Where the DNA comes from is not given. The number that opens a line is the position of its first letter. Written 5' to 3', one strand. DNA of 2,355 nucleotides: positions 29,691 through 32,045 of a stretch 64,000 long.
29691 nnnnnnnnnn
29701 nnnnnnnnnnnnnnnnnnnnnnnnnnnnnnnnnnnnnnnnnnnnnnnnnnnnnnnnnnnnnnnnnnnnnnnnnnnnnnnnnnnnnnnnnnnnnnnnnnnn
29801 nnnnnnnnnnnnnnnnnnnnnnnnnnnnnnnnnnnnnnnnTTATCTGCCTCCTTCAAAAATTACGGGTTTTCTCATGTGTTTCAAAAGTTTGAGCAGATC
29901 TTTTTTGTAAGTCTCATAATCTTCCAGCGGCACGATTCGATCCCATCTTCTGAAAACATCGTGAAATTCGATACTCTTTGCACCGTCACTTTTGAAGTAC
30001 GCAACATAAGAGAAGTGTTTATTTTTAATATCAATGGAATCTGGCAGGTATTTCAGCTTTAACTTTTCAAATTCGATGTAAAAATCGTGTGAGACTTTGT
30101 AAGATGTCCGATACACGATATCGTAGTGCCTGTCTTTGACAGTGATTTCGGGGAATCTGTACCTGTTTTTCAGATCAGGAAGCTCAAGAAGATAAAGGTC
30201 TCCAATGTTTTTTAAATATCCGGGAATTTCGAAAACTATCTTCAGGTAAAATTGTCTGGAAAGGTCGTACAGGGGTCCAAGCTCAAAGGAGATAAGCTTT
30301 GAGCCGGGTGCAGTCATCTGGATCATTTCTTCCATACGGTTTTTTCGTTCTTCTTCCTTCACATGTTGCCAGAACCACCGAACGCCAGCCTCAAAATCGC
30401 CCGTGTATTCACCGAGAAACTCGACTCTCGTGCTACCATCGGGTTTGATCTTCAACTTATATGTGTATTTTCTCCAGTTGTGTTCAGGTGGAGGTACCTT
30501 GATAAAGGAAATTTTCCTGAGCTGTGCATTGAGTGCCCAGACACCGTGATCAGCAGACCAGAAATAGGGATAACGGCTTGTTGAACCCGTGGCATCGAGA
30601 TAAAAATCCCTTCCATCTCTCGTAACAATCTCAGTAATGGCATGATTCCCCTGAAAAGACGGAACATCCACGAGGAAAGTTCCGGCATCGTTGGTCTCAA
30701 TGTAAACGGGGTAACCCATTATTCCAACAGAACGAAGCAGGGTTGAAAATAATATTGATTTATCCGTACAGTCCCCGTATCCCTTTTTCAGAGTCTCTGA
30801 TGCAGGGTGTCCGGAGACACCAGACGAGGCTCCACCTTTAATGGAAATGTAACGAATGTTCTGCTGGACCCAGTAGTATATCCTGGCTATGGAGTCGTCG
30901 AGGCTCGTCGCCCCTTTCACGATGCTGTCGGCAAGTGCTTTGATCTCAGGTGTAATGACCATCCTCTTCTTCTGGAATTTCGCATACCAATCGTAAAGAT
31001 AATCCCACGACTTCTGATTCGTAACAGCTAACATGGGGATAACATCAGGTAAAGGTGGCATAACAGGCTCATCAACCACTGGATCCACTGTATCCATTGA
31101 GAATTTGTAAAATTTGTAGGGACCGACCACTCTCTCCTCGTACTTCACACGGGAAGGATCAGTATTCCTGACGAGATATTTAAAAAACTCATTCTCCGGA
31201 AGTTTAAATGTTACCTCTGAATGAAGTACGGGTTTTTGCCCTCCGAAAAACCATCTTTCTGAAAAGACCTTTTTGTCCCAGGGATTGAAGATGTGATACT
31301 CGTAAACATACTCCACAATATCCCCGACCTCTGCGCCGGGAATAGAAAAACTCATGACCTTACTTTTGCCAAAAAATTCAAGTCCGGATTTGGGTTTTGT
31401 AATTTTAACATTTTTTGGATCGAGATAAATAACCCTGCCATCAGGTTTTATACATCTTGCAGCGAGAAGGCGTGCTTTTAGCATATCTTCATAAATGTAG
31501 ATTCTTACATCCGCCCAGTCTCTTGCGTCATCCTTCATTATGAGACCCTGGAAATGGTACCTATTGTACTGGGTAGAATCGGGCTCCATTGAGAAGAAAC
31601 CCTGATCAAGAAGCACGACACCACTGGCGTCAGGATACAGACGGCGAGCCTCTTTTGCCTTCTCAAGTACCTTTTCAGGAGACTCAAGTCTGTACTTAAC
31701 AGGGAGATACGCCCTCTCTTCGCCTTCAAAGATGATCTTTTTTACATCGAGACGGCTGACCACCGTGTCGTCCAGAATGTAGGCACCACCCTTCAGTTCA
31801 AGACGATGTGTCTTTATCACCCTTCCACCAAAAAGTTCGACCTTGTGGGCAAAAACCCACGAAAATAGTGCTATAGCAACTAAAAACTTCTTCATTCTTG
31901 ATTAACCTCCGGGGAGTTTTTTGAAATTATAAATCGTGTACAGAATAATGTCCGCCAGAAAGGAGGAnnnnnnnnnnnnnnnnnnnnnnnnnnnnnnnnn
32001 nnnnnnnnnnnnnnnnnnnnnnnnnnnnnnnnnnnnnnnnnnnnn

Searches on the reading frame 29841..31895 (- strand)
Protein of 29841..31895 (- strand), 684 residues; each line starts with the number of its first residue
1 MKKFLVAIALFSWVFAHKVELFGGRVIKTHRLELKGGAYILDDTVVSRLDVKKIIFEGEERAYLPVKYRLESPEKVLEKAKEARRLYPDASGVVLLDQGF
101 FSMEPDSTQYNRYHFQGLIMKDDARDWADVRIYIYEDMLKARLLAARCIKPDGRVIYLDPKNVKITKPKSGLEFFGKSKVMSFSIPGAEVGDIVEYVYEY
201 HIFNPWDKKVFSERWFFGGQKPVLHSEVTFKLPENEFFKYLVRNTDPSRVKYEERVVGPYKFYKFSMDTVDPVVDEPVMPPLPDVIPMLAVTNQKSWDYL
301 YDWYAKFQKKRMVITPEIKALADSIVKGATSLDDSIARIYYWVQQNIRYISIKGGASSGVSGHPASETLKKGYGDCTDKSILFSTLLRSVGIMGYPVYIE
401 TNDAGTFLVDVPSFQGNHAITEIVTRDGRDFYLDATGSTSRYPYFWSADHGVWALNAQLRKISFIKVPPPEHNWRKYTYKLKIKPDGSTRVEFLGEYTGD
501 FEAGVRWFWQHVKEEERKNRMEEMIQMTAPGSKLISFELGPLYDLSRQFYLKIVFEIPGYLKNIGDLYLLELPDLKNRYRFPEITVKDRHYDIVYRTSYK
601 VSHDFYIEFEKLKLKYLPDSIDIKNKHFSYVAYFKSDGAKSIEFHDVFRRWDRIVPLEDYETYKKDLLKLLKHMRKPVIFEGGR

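Call 4: search_protein_families(library=pfam, proteins=[window:29841-31895:-], max_evalue=0.01)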
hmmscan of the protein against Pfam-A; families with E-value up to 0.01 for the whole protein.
window:29841-31895:- (684 aa): 3 families
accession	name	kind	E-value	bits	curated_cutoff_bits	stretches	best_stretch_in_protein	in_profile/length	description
PF12969.12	DUF3857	-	6.7e-20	72.2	24.6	1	106-272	2-168/170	Domain of Unknown Function with PDB structure (DUF3857)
PF01841.26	Transglut_core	-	4.4e-12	46.7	23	1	319-428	1-101/108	Transglutaminase-like superfamily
PF04473.18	DUF553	-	0.00039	20.3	20.5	1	318-400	3-89/140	Transglutaminase-like domain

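Call 29: search_solved_structures(query=window:29841-31895:-, max_evalue=0.01)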
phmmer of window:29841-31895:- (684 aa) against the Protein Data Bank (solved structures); distinct sequences matched with E-value up to 0.01: 0.

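Call 46: search_solved_structures(query=A4, max_evalue=1)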
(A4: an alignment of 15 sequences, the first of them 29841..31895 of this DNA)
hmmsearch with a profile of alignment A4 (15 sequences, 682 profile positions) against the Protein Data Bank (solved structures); distinct sequences matched with E-value up to 1: 5.
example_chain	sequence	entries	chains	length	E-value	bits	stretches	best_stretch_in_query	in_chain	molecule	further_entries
3kd4_A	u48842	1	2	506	6.1e-14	54.4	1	102-399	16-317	Putative protease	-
3isr_A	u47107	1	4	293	0.00027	22.5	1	308-392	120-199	Transglutaminase-like enzymes, putative cysteine protease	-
8feh_D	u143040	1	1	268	0.082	14.3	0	452-490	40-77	Minor capsid protein A1 fusion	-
6eri_BJ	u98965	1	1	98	0.39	12.1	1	566-614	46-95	30S ribosomal protein S10 alpha, chloroplastic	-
5x8p_j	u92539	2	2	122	0.62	11.4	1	566-614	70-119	protein S10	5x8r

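Call 48: find_homologous_proteins(query=window:29841-31895:-, max_evalue=0.00001)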
Query window:29841-31895:- (684 aa): 231 proteins with E <= 0.00001 among 8000 candidates; the best 120 are listed.
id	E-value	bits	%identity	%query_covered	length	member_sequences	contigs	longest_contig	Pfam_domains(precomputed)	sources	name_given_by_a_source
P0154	0.0e+0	1584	100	100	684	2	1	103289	PF12969.13,PF01841.26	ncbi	-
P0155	0.0e+0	1404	86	100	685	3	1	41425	PF12969.13,PF01841.26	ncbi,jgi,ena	-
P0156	0.0e+0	1311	80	100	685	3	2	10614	PF12969.13,PF01841.26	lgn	-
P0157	0.0e+0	1302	79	100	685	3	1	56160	PF12969.13,PF01841.26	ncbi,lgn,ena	-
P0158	4.9e-219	747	50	100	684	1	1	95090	PF12969.13,PF01841.26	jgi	-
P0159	6.7e-219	746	50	100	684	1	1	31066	PF12969.13,PF01841.26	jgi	-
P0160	1.5e-217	742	49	100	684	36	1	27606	PF12969.13,PF01841.26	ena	-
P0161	2.3e-216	738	48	99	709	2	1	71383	PF12969.13,PF01841.26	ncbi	-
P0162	3.0e-216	738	49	99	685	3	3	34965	PF12969.13,PF01841.26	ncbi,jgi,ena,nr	ncbi:MAG: DUF3857 and transglutaminase domain-containing protein [Candidatus Hydrothermae bacterium]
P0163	6.2e-212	723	49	98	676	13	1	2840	PF12969.13,PF01841.26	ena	-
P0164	1.3e-203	696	46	100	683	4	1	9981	PF12969.13,PF01841.26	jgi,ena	-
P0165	4.3e-200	684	45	98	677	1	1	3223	PF12969.13,PF01841.26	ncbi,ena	-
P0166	1.0e-196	673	46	100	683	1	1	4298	PF12969.13,PF01841.26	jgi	-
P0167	8.2e-195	667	45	99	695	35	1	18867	PF12969.13,PF01841.26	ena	-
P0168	8.8e-190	650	45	97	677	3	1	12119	PF12969.13,PF01841.26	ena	-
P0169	1.1e-186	640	44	97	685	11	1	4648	PF12969.13,PF01841.26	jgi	-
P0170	3.8e-184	632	44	97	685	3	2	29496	PF12969.13,PF01841.26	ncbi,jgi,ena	-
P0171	7.5e-184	631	45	100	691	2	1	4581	PF12969.13,PF01841.26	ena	-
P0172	1.2e-183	630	44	99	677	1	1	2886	PF12969.13,PF01841.26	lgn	-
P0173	1.9e-183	629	44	100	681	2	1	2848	PF12969.13,PF01841.26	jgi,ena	-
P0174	4.9e-182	625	44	100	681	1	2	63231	PF12969.13,PF01841.26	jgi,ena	-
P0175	1.5e-181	623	43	100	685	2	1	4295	PF12969.13,PF01841.26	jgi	jgi:hypothetical protein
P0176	3.1e-181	622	43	99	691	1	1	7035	PF12969.13,PF01841.26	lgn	-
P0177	4.9e-181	621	43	100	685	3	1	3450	PF12969.13,PF01841.26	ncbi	-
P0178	1.3e-180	620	44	99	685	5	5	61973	PF12969.13,PF01841.26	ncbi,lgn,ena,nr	ncbi:DUF3857 domain-containing transglutaminase family protein [candidate division WOR-3 bacterium]|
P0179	2.1e-180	619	42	97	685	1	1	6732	PF12969.13,PF01841.26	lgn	-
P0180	3.3e-179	615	44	97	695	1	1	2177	PF12969.13,PF01841.26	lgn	-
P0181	3.6e-178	612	42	99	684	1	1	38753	PF12969.13,PF01841.26,PF04473.19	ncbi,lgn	-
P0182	1.0e-177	610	43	100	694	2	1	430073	PF12969.13,PF01841.26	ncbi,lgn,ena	-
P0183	1.2e-177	610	43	100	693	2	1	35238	PF12969.13,PF01841.26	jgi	jgi:hypothetical protein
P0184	1.3e-177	610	41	100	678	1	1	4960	PF12969.13,PF01841.26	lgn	-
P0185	2.0e-177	609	43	97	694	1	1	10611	PF12969.13,PF01841.26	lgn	-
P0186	4.1e-176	605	41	100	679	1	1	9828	PF12969.13,PF01841.26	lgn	-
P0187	5.0e-175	601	43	100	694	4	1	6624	PF12969.13,PF01841.26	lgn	-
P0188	6.3e-175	601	43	98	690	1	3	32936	PF12969.13,PF01841.26,PF04473.19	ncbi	-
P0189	3.2e-174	599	42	98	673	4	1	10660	PF12969.13,PF01841.26,PF04473.19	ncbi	-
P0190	1.8e-173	596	41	100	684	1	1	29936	PF12969.13,PF01841.26,PF04473.19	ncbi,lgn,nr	ncbi:DUF3857 domain-containing protein [candidate division WOR-3 bacterium]|nr:DUF3857 domain-contai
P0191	3.0e-173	596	43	98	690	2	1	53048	PF12969.13,PF01841.26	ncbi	-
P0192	6.0e-173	595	40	99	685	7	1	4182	PF12969.13,PF01841.26,PF04473.19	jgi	-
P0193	1.5e-172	593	41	97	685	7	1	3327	PF12969.13,PF01841.26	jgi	-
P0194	4.9e-172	592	41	95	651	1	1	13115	PF12969.13,PF01841.26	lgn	-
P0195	9.3e-172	591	40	99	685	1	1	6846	PF12969.13,PF01841.26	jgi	-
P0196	1.2e-171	590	41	99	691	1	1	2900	PF12969.13,PF01841.26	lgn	-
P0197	2.0e-171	590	42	99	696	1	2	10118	PF12969.13,PF01841.26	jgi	jgi:hypothetical protein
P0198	4.6e-171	588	42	99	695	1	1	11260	PF12969.13,PF01841.26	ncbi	-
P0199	5.5e-170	585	41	97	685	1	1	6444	PF12969.13,PF01841.26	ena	-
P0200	1.3e-169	584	41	97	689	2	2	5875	PF12969.13,PF01841.26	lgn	-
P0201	1.5e-169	583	41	99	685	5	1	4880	PF12969.13,PF01841.26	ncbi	-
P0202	2.9e-169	582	41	99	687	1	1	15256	PF12969.13,PF01841.26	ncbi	-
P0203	6.7e-169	581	40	99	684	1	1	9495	PF12969.13,PF01841.26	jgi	-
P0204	1.0e-168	581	41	99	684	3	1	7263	PF12969.13,PF01841.26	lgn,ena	-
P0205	1.5e-168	580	42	99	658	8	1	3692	PF12969.13,PF01841.26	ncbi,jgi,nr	ncbi:hypothetical protein DRQ16_01610 [bacterium]|nr:MAG: hypothetical protein DRQ16_01610 [bacteriu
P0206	1.9e-168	580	42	97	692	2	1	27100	PF12969.13,PF01841.26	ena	-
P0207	4.0e-168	579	41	99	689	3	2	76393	PF12969.13,PF01841.26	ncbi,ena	-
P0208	6.8e-168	578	40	96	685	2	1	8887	PF12969.13,PF01841.26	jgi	jgi:transglutaminase-like putative cysteine protease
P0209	7.5e-168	578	41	99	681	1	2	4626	PF12969.13,PF01841.26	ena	-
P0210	1.1e-167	577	41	100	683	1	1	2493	PF12969.13,PF01841.26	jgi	jgi:hypothetical protein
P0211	2.9e-167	576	40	99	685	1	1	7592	PF12969.13,PF01841.26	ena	-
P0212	9.1e-167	574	41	95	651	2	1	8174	PF12969.13,PF01841.26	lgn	-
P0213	2.5e-166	573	41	99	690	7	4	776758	PF12969.13,PF01841.26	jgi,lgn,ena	-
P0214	2.7e-166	573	40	97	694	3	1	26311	PF12969.13,PF01841.26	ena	-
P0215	5.8e-166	572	42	95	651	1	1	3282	PF12969.13,PF01841.26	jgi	jgi:transglutaminase-like putative cysteine protease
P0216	9.3e-166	571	40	99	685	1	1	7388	PF12969.13,PF01841.26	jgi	-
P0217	1.5e-165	570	41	97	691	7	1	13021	PF12969.13,PF01841.26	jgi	-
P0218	2.1e-165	570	40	99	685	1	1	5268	PF12969.13,PF01841.26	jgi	-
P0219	4.0e-165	569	41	95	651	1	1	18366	PF12969.13,PF01841.26,PF04473.19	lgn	-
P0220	6.6e-165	568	42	93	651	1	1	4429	PF12969.13,PF01841.26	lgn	-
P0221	1.2e-164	567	40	99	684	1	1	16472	PF12969.13,PF01841.26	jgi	jgi:transglutaminase-like putative cysteine protease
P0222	3.4e-163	562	42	95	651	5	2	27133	PF12969.13,PF01841.26,PF04473.19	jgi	jgi:hypothetical protein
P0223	6.8e-163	561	42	94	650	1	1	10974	PF12969.13,PF01841.26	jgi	jgi:hypothetical protein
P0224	1.5e-162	560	40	100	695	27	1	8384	PF12969.13,PF01841.26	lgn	-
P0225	3.1e-161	556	41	95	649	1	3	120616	PF12969.13,PF01841.26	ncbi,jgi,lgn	-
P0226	1.9e-160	553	40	100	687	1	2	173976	PF12969.13,PF01841.26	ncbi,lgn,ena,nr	ncbi:DUF3857 domain-containing transglutaminase family protein [candidate division WOR-3 bacterium]|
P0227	6.1e-159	548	39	100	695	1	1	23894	PF12969.13,PF01841.26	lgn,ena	-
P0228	7.1e-159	548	39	100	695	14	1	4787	PF12969.13,PF01841.26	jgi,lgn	-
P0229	7.2e-158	545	39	97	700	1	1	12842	PF12969.13,PF01841.26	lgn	-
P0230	2.7e-157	543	40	99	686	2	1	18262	PF12969.13,PF01841.26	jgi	jgi:transglutaminase-like putative cysteine protease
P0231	8.0e-157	541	39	100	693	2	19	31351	PF12969.13,PF01841.26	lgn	-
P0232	3.2e-156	539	40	100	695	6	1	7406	PF12969.13,PF01841.26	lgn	-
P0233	4.9e-153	529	39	100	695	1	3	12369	PF12969.13,PF01841.26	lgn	-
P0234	8.4e-153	528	40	100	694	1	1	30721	PF12969.13,PF01841.26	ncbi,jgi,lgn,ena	-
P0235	1.5e-151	524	41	89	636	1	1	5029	PF12969.13,PF01841.26,PF04473.19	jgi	jgi:transglutaminase-like putative cysteine protease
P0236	4.3e-150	519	38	100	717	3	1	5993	PF12969.13,PF01841.26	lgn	-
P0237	7.7e-150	518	39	100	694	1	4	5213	PF12969.13,PF01841.26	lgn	-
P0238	1.1e-147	511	37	99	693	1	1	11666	PF12969.13,PF01841.26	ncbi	-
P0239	1.4e-147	511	39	100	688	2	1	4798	PF12969.13,PF01841.26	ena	-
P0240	9.2e-147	508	36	99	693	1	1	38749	PF12969.13,PF01841.26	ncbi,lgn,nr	ncbi:DUF3857 domain-containing protein [candidate division WOR-3 bacterium]|nr:DUF3857 domain-contai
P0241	9.4e-147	508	38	100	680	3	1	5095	PF12969.13,PF01841.26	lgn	-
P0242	4.7e-146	506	38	94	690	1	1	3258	PF12969.13,PF01841.26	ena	-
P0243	1.1e-145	505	44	79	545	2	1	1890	PF12969.13,PF01841.26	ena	-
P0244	2.4e-145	503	38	99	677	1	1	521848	PF12969.13,PF01841.26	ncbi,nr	ncbi:MAG: DUF3857 and transglutaminase domain-containing protein [bacterium]|nr:DUF3857 and transglu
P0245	3.6e-145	503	37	97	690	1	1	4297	PF12969.13,PF01841.26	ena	-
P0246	3.6e-143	496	40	89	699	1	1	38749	PF12969.13,PF01841.26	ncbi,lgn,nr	ncbi:DUF3857 and transglutaminase domain-containing protein [candidate division WOR-3 bacterium]|nr:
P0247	4.4e-143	496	40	89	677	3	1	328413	PF12969.13,PF01841.26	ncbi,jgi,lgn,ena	ncbi:MAG: DUF3857 and transglutaminase domain-containing protein [bacterium]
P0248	6.6e-143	495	38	99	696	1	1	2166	PF12969.13,PF01841.26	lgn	-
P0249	8.2e-143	495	39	88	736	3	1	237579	PF12969.13,PF01841.26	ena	-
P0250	2.1e-142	494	36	97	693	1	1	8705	PF12969.13,PF01841.26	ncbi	-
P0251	1.4e-141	491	37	99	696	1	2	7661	PF12969.13,PF01841.26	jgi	-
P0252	2.1e-141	490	38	93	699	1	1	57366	PF12969.13,PF01841.26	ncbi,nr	ncbi:MAG: DUF3857 and transglutaminase domain-containing protein [bacterium]|nr:DUF3857 and transglu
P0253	2.6e-141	490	38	99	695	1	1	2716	PF12969.13,PF01841.26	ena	-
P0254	2.6e-141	490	40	89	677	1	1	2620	PF12969.13,PF01841.26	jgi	jgi:transglutaminase-like putative cysteine protease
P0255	4.6e-141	489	37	99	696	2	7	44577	PF12969.13,PF01841.26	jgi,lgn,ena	-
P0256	6.0e-141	489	39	97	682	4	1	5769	PF12969.13,PF01841.26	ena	-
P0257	9.7e-141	488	38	89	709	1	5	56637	PF12969.13,PF01841.26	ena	-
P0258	1.0e-140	488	39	89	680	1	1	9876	PF12969.13,PF01841.26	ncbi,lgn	-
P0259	2.6e-140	487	38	93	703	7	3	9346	PF12969.13,PF01841.26,PF04473.19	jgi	jgi:transglutaminase-like putative cysteine protease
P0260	2.4e-139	484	38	97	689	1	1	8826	PF12969.13,PF01841.26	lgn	-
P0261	4.6e-139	483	37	100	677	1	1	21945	PF12969.13,PF01841.26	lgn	-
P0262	8.0e-139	482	40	89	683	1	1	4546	PF12969.13,PF01841.26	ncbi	-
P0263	1.6e-138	481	40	89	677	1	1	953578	PF12969.13,PF01841.26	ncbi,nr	ncbi:MAG: DUF3857 and transglutaminase domain-containing protein [bacterium]|nr:DUF3857 and transglu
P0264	2.5e-138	480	39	89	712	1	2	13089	PF12969.13,PF01841.26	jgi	-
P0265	4.9e-138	479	39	88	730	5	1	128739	PF12969.13,PF01841.26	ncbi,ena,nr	ncbi:MAG TPA: DUF3857 domain-containing protein [Candidatus Bathyarchaeia archaeon]|nr:DUF3857 domai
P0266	1.3e-137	478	36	99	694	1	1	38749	PF12969.13,PF01841.26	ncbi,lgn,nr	ncbi:DUF3857 and transglutaminase domain-containing protein [candidate division WOR-3 bacterium]|nr:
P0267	1.8e-137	477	37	100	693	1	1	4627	PF12969.13,PF01841.26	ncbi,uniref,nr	ncbi:DUF3857 domain-containing protein [candidate division WOR-3 bacterium]|uniref:DUF3857 domain-co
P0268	2.5e-137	477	40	89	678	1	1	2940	PF12969.13,PF01841.26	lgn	-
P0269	6.5e-137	476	39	89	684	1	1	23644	PF12969.13,PF01841.26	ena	-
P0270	9.1e-137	475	40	88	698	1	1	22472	PF12969.13,PF01841.26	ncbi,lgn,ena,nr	ncbi:MAG: DUF3857 domain-containing protein [Nitrospiraceae bacterium]|nr:DUF3857 domain-containing 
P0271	9.8e-137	475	38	91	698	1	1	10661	PF12969.13,PF01841.26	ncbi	-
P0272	2.8e-136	473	39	89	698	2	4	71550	PF12969.13,PF01841.26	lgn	-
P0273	3.3e-136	473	39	89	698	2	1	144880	PF12969.13,PF01841.26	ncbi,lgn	-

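Call 51: search_protein_families(library=ncbifam, proteins=[window:29841-31895:-], max_evalue=0.00001)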
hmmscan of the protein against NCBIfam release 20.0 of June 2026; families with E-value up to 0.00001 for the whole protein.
window:29841-31895:- (684 aa): 0 families

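Call 52: search_protein_families(library=padloc, proteins=[window:29841-31895:-], max_evalue=0.00001)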
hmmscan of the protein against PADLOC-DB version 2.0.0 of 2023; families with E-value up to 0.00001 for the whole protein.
window:29841-31895:- (684 aa): 0 families

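Call 57: predict_structure(alignment_id=A5)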
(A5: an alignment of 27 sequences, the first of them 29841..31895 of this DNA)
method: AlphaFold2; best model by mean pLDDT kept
length: 684 residues; sequences in the alignment: 27
mean_pLDDT: 88.2   pTM: 0.80
mean pLDDT of the five models: 88.2, 88.0, 88.0, 87.4, 86.4
residues with pLDDT >= 90: 469; 70-90: 152; 50-70: 36; < 50: 27
segments of 3 or more residues with pLDDT < 50: 1-4, 58-66, 170-174, 354-359
pLDDT, mean of each block of 10 residues (from residue 1): 50 64 77 74 79 57 53 95 95 97 89 97 94 78 91 89 74 58 91 95 82 94 98 94 95 95 97 94 95 95 92 96 96 95 91 46 87 91 97 94 90 88 92 91 91 94 94 96 90 95 94 94 89 94 93 93 86 86 93 95 95 91 97 87 96 95 96 92 70
secondary structure, 60 per line:
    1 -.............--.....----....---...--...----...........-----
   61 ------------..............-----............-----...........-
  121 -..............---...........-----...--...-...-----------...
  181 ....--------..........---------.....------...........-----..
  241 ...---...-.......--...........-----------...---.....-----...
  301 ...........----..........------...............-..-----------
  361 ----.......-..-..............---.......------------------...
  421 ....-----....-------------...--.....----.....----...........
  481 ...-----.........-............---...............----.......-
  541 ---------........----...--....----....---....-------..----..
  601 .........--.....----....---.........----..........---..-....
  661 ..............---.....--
elements in order (helices of 4 or more, strands of 3 or more residues): H2-14 E17-21 E26-29 E33-35 E38-40 E45-47 E51-55 H73-86 E92-103 E109-119 H122-128 E129-135 E139-149 E155-157 E164-166 E178-184 E193-202 E212-216 E223-233 E239-243 E251-257 E260-270 E288-292 H298-311 H316-325 H332-346 H365-371 H376-389 E393-399 E418-424 E430-433 E452-456 E461-465 H470-473 E474-483 E489-497 H499-510 H514-528 E533-539 E550-557 E562-564 E567-570 H575-578 H582-585 E599-609 E612-616 E621-624 E628-636 E641-650 H657-674 E678-682
